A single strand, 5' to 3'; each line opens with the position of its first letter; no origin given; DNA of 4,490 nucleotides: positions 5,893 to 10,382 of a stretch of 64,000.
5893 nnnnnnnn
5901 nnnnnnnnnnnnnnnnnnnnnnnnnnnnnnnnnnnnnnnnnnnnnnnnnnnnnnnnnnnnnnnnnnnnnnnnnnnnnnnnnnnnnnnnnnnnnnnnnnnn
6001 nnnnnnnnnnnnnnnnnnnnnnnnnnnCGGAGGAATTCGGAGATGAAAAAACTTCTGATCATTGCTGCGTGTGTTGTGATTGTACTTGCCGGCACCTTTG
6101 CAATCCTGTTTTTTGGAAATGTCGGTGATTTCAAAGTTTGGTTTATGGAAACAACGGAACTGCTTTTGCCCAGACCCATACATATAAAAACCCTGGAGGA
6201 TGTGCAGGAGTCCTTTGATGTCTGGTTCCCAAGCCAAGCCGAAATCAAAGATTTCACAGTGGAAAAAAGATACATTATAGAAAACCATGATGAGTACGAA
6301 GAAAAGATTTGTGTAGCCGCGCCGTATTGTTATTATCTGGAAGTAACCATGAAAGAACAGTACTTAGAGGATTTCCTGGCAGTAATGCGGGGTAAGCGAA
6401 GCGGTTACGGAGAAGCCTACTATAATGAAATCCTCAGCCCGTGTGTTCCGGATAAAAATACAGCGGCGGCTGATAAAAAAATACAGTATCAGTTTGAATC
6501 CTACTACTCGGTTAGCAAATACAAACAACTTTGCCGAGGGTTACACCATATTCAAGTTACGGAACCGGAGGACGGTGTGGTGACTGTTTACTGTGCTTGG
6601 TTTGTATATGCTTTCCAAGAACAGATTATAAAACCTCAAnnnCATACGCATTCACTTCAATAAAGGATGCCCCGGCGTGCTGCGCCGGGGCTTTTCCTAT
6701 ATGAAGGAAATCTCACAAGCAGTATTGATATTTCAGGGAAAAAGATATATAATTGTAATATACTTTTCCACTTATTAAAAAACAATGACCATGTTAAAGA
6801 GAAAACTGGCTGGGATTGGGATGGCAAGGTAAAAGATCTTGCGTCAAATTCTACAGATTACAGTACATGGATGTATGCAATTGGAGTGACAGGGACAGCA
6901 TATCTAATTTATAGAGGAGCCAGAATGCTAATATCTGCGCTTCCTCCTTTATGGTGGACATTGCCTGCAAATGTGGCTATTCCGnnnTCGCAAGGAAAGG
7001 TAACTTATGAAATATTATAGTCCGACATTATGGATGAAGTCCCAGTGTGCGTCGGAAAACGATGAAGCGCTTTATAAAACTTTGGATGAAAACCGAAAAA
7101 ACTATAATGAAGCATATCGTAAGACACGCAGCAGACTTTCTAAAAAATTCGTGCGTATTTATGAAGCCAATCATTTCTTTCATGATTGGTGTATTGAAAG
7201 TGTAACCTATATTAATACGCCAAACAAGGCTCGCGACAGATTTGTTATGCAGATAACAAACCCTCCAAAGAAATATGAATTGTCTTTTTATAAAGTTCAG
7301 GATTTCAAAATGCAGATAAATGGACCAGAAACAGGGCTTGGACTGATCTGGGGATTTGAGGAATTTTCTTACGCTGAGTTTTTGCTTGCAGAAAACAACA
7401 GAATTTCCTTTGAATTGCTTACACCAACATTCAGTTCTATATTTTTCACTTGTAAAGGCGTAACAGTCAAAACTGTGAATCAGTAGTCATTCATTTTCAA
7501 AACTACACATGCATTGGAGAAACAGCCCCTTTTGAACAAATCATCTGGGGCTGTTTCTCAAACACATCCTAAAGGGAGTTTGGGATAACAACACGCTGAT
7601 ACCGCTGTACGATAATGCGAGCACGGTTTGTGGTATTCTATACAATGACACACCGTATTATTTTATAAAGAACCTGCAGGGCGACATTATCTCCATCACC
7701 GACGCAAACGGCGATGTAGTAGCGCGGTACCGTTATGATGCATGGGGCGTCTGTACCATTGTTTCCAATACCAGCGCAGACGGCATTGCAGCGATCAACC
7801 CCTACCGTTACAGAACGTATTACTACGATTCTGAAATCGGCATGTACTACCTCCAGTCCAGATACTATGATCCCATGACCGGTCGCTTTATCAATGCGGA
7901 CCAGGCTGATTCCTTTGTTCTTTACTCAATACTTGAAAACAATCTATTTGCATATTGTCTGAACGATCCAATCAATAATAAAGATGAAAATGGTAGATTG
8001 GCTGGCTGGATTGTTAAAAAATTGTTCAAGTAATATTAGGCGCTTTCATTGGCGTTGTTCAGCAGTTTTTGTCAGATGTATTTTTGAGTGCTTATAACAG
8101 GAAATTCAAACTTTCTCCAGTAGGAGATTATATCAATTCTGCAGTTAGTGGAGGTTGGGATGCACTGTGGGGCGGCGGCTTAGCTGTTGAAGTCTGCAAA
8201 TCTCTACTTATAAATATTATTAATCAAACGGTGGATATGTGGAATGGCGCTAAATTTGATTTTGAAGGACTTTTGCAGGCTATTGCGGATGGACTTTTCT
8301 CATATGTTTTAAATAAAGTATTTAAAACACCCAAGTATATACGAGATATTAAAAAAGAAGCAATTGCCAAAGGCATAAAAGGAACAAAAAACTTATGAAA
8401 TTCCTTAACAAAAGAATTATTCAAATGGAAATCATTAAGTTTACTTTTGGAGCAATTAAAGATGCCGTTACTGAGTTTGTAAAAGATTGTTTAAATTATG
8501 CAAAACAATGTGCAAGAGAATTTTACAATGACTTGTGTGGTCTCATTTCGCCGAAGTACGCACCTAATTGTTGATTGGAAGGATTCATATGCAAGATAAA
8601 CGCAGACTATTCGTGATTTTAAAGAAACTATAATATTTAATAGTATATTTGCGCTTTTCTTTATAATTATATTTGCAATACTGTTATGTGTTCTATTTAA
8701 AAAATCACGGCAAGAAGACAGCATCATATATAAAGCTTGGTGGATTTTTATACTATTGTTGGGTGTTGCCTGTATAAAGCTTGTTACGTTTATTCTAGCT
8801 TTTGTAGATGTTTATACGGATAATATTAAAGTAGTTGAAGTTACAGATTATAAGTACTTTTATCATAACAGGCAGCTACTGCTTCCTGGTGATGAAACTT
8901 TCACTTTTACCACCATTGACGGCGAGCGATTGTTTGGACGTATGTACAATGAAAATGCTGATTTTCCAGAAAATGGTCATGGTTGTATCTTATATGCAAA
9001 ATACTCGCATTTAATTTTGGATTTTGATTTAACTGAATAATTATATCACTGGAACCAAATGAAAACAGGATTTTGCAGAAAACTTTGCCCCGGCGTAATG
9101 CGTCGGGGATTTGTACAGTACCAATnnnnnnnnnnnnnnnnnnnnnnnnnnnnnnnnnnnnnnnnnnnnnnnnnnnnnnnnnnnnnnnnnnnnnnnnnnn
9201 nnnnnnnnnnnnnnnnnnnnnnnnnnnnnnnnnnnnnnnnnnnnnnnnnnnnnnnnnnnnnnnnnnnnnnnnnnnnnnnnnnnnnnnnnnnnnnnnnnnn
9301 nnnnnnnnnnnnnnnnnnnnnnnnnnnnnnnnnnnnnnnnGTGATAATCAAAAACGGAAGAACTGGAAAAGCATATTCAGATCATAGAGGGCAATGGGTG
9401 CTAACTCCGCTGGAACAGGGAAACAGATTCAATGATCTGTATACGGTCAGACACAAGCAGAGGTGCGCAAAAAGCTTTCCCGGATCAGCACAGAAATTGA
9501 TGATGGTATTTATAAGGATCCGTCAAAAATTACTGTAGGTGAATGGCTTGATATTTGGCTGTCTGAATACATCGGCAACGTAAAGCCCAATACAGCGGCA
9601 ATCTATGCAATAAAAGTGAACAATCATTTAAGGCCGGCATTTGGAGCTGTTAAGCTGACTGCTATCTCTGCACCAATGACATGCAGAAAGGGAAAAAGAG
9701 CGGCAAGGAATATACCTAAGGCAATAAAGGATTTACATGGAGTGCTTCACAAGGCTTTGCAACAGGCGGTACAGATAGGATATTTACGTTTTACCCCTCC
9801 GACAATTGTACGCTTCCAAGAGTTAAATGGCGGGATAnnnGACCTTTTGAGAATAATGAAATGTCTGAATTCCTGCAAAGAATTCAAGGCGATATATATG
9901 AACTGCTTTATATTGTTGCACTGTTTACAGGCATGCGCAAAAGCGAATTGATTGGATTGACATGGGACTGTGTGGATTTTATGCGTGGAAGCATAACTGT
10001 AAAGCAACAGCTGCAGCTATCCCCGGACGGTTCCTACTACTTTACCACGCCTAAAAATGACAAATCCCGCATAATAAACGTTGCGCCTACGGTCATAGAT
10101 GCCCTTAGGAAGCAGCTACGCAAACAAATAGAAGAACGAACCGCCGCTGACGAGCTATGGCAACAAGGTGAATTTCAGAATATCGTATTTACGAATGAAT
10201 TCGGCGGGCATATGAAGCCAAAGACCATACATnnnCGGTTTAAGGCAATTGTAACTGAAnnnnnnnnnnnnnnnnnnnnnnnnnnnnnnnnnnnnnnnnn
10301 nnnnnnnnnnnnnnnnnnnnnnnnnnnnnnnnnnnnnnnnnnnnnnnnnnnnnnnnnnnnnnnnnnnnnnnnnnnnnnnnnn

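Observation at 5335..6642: Rhs C-terminal tip with a caspase/clan-CD-like His...Cys dyad, paired with a membrane-anchored putative immunity protein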

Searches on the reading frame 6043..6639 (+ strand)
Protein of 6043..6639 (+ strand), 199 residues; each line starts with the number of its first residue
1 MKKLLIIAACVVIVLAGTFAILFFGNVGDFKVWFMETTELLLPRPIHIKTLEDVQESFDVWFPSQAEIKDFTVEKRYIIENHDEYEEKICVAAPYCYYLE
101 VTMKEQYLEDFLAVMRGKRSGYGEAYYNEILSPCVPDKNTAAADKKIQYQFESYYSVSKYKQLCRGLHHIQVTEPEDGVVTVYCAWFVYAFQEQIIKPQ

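Call 3: search_protein_families(library=pfam, proteins=[window:6043-6639:+], max_evalue=1)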
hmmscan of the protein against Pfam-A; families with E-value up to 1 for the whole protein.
window:6043-6639:+ (199 aa): 1 family
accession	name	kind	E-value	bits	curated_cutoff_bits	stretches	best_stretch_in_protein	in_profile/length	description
PF12393.13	Dr_adhesin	-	0.18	12.6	25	1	1-18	1-18/21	Dr family adhesin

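Call 6: search_protein_families(library=ncbifam, proteins=[window:6043-6639:+], max_evalue=1)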
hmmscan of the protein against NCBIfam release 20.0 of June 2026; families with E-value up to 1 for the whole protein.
window:6043-6639:+ (199 aa): 1 family
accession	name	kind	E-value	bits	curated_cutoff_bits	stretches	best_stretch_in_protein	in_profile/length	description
NF049866.1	outer_TDE1717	subfamily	0.0038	17.2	135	1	1-38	1-38/210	TDE1717 family outer membrane beta-barrel protein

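Call 16: search_protein_families(library=phrogs, proteins=[window:6043-6639:+], max_evalue=1)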
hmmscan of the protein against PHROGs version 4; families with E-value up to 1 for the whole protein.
window:6043-6639:+ (199 aa): 2 families
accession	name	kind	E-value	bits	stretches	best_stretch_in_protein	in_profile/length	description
phrog_3604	-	unknown function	0.017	16.4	1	74-107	3-31/60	-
phrog_30011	-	unknown function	0.16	13.1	1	1-20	1-20/46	-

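Call 17: search_protein_families(library=padloc, proteins=[window:6043-6639:+], max_evalue=1)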
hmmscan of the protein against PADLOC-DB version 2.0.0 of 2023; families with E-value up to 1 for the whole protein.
window:6043-6639:+ (199 aa): 0 families

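Call 30: find_homologous_proteins(query=window:6043-6639:+, max_evalue=0.001)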
Query window:6043-6639:+ (199 aa): 3 proteins with E <= 0.001 among 64 candidates.
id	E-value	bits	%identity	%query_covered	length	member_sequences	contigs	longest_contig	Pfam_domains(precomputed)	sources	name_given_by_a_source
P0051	2.0e-130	451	99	100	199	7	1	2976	-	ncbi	-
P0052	6.7e-101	354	85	94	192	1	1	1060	-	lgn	-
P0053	1.3e-70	255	75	77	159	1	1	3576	-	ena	-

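Call 32: find_encoding_contigs(protein=P0051, flank=5000)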
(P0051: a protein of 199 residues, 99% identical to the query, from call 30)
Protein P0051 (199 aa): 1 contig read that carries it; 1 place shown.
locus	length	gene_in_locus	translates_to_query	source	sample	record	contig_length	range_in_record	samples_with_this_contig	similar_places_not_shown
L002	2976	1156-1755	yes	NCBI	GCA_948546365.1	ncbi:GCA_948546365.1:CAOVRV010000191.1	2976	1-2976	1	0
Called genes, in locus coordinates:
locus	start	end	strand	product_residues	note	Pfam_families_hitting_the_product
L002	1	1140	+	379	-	?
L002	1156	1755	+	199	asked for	-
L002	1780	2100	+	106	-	PF15654:Tox-WTIP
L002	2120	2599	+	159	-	-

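Call 33: find_encoding_contigs(protein=P0053, flank=5000)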
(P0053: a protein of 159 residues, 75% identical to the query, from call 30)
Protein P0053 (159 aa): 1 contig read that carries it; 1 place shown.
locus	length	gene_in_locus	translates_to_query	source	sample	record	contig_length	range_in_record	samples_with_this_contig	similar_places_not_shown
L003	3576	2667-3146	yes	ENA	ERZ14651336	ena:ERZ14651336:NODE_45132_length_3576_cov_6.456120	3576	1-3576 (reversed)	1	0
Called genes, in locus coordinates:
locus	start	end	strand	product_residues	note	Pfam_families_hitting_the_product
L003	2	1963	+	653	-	?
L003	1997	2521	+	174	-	-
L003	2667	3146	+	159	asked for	-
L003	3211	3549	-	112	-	PF12844:HTH_19 (faint), PF13412:HTH_24 (weak), PF01381:HTH_3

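Call 34: find_encoding_contigs(protein=P0052, flank=5000)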
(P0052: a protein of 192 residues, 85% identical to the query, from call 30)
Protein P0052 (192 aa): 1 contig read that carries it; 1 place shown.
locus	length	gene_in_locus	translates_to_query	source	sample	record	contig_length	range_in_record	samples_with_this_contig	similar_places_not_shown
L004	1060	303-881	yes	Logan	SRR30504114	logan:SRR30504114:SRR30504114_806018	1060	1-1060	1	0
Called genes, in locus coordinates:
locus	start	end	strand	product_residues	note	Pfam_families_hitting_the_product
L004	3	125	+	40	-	?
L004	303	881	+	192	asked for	-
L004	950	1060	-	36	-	?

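Call 61: search_protein_families(library=pfam, proteins=[window:6043-6639:+], max_evalue=1)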
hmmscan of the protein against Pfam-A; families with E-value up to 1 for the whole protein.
window:6043-6639:+ (199 aa): 1 family
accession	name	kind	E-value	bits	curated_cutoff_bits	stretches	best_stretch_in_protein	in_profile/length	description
PF12393.13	Dr_adhesin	-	0.18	12.6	25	1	1-18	1-18/21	Dr family adhesin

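Call 69: predict_structure(alignment_id=A4)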
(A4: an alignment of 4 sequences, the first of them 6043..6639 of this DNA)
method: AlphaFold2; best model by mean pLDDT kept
length: 199 residues; sequences in the alignment: 4
mean_pLDDT: 60.8   pTM: 0.56
mean pLDDT of the five models: 60.8, 55.0, 51.3, 49.7, 48.6
residues with pLDDT >= 90: 7; 70-90: 59; 50-70: 62; < 50: 71
segments of 3 or more residues with pLDDT < 50: 23-41, 83-89, 118-143, 154-164, 193-199
pLDDT, mean of each block of 10 residues (from residue 1): 56 58 47 45 66 75 86 67 46 71 90 65 38 43 57 46 55 85 74 45
secondary structure, 60 per line:
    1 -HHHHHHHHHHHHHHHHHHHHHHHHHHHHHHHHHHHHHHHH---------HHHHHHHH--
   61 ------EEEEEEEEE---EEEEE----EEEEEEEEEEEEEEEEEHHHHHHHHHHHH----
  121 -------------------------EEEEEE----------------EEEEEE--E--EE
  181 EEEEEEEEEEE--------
elements in order: H2-41 H51-58 E67-75 E79-83 E88-104 H105-116 E146-151 E168-173 E179-191

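Call 74: find_encoding_contigs(protein=window:6043-6639:+, flank=10000, max_places=8)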
Protein window:6043-6639:+ (199 aa): 10 contigs read that carry it; 8 places shown.
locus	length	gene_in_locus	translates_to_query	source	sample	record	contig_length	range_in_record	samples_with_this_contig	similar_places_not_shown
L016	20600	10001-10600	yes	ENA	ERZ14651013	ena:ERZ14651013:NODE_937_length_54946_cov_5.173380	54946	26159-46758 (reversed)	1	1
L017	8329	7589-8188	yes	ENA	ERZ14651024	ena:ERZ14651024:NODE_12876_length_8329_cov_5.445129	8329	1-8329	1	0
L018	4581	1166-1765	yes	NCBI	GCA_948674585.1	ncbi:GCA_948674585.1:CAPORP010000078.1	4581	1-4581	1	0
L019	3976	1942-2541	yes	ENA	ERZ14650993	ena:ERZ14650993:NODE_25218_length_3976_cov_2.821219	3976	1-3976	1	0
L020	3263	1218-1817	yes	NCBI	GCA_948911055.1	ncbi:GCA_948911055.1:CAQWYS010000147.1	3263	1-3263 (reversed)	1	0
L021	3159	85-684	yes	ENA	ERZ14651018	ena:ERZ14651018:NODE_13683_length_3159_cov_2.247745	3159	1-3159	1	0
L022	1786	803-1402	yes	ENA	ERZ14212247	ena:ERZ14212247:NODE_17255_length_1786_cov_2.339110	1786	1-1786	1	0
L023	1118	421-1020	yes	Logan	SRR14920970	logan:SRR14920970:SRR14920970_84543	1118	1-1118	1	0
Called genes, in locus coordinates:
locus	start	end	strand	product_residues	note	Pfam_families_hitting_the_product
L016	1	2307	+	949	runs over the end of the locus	PF00005:ABC_tran (faint), PF02463:SMC_N (faint), PF03193:RsgA_GTPase (faint), PF13191:AAA_16 (faint), PF13555:AAA_29 (faint), PF20703:nSTAND1 (faint), PF17760:UvrA_inter, PF17755:UvrA_DNA-bind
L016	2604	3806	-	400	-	PF00155:Aminotran_1_2, PF01041:DegT_DnrJ_EryC1 (weak)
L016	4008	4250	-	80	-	-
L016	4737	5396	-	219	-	PF01966:HD (weak)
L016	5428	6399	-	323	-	PF01745:IPT, PF01715:IPPT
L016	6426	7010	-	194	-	-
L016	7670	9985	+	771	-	PF05593:RHS_repeat (faint), PF25023:TEN_YD-shell (weak)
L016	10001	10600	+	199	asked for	-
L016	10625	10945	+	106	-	PF15654:Tox-WTIP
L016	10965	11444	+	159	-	-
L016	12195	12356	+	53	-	-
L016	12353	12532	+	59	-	-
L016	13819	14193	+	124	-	PF00589:Phage_integrase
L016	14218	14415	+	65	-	PF00589:Phage_integrase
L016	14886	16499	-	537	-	PF05524:PEP-utilisers_N, PF00391:PEP-utilizers, PF02896:PEP-utilizers_C, PF03328:HpcH_HpaI (weak)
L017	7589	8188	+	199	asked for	-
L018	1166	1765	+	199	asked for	-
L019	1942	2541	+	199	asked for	-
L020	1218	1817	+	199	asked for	-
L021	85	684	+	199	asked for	-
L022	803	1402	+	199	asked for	-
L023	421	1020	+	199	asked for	-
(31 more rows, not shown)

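Call 86: fold_search(model_id=the predicted structure, library=pdb)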
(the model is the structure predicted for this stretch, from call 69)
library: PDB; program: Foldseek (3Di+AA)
matches with E <= 10: 955; with E <= 0.001: 0
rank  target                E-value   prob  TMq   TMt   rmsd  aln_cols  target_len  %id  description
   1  6td9_B                2.6e-02  0.97  0.39  0.33  10.2       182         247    9  X-ray structure of mature PA1624 from Pseudomonas aeruginosa PAO1 (released 2019-12-04)
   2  6e5d                  2.6e-02  0.75  0.29  0.32  12.2       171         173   12  Crystal structure of LpqN involved in cell envelope biogenesis of Mycobacterium tuberculosis (released 2019-07-24)
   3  6td9_A                3.8e-02  0.93  0.33  0.28  11.8       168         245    8  X-ray structure of mature PA1624 from Pseudomonas aeruginosa PAO1 (released 2019-12-04)
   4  4huh_F                6.0e-02  0.21  0.18  0.18  12.3       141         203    8  Structure of the bacteriophage T4 tail terminator protein, gp15 (C-terminal truncation mutant 1-261). (released 2013-02-27)
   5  4huh_E                6.3e-02  0.21  0.18  0.18  12.3       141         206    8  Structure of the bacteriophage T4 tail terminator protein, gp15 (C-terminal truncation mutant 1-261). (released 2013-02-27)
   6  4huh_B                7.1e-02  0.08  0.13  0.13  12.1       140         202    8  Structure of the bacteriophage T4 tail terminator protein, gp15 (C-terminal truncation mutant 1-261). (released 2013-02-27)
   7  4huh_C                8.9e-02  0.08  0.15  0.15  11.8       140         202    7  Structure of the bacteriophage T4 tail terminator protein, gp15 (C-terminal truncation mutant 1-261). (released 2013-02-27)
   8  5iri_A                9.4e-02  0.41  0.19  0.29   7.5        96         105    9  Structure of the mouse SAD-B AIS-KA1 fragment (released 2016-06-15)
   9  5i9j                  1.2e-01  0.28  0.24  0.23  14.6       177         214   12  Structure of the cholesterol and lutein-binding domain of human STARD3 at 1.74A (released 2016-03-16)
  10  6l1m                  1.6e-01  0.09  0.17  0.17  16.9       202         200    8  Structure of human StAR-related lipid transfer protein 4 mutant - LWNI107-110GG (released 2019-10-30)
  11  2gjv_A                2.1e-01  0.18  0.20  0.25   9.6       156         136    7  Crystal Structure of a Protein of Unknown Function from Salmonella typhimurium (released 2006-04-11)
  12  6kac_P                2.2e-01  0.15  0.21  0.21  18.3       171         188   10  Cryo-EM structure of the C2S2-type PSII-LHCII supercomplex from Chlamydomonas reihardtii (released 2019-10-23)
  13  7coq_F                2.4e-01  0.08  0.08  0.04  12.9        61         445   16  Hexameric Ring Complex of Engineered V1-ATPase bound to AMP-PNP: A3(De)3_(ANP)1cat (released 2021-08-11)
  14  4r7k_A                2.6e-01  0.30  0.19  0.22  13.1       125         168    8  1.88 Angstrom Resolution Crystal Structure of Hypothetical Protein jhp0584 from Helicobacter pylori. (released 2014-09-10)
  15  4rej                  2.6e-01  0.07  0.13  0.17  16.2       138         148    8  Crystal structure of ginseng major latex-like protein 151 (GLP) from Panax ginseng. (crystal-3) (released 2015-05-13)
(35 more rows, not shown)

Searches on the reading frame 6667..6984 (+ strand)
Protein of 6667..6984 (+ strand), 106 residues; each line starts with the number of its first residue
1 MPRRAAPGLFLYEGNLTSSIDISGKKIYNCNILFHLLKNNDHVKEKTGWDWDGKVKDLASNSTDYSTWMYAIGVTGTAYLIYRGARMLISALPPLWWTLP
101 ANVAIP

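Call 3: search_protein_families(library=pfam, proteins=[window:6667-6984:+], max_evalue=1)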
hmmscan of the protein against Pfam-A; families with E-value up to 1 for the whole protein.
window:6667-6984:+ (106 aa): 2 families
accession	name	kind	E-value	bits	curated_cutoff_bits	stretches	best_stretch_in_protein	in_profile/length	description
PF15654.11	Tox-WTIP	-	6.6e-14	52.3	25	1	42-106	9-79/79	Toxin with a conserved tryptophan and TIP tripeptide motif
PF06093.19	Spt4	-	0.3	11.6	25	1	29-63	23-56/77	Spt4/RpoE2 zinc finger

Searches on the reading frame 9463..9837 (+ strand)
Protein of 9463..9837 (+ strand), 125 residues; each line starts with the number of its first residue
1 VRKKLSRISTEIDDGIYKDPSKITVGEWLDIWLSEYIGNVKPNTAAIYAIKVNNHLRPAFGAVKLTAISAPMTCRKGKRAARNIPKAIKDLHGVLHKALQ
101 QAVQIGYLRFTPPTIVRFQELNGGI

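Call 53: search_protein_families(library=pfam, proteins=[window:9463-9837:+], max_evalue=0.001)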
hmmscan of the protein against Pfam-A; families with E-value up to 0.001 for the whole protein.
window:9463-9837:+ (125 aa): 1 family
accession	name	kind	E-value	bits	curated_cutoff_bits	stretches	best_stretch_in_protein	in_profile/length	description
PF14659.12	Phage_int_SAM_3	-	2.1e-10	41.1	22.6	1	24-75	1-51/58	Phage integrase, N-terminal SAM-like domain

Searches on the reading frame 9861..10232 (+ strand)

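Call 53: search_protein_families(library=pfam, proteins=[window:9861-10232:+], max_evalue=0.001)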
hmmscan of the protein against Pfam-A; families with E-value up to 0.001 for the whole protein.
window:9861-10232:+ (124 aa): 1 family
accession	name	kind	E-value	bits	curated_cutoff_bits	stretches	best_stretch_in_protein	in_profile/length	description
PF00589.27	Phage_integrase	-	7e-10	39.4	27.1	1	17-123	28-110/172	Phage integrase family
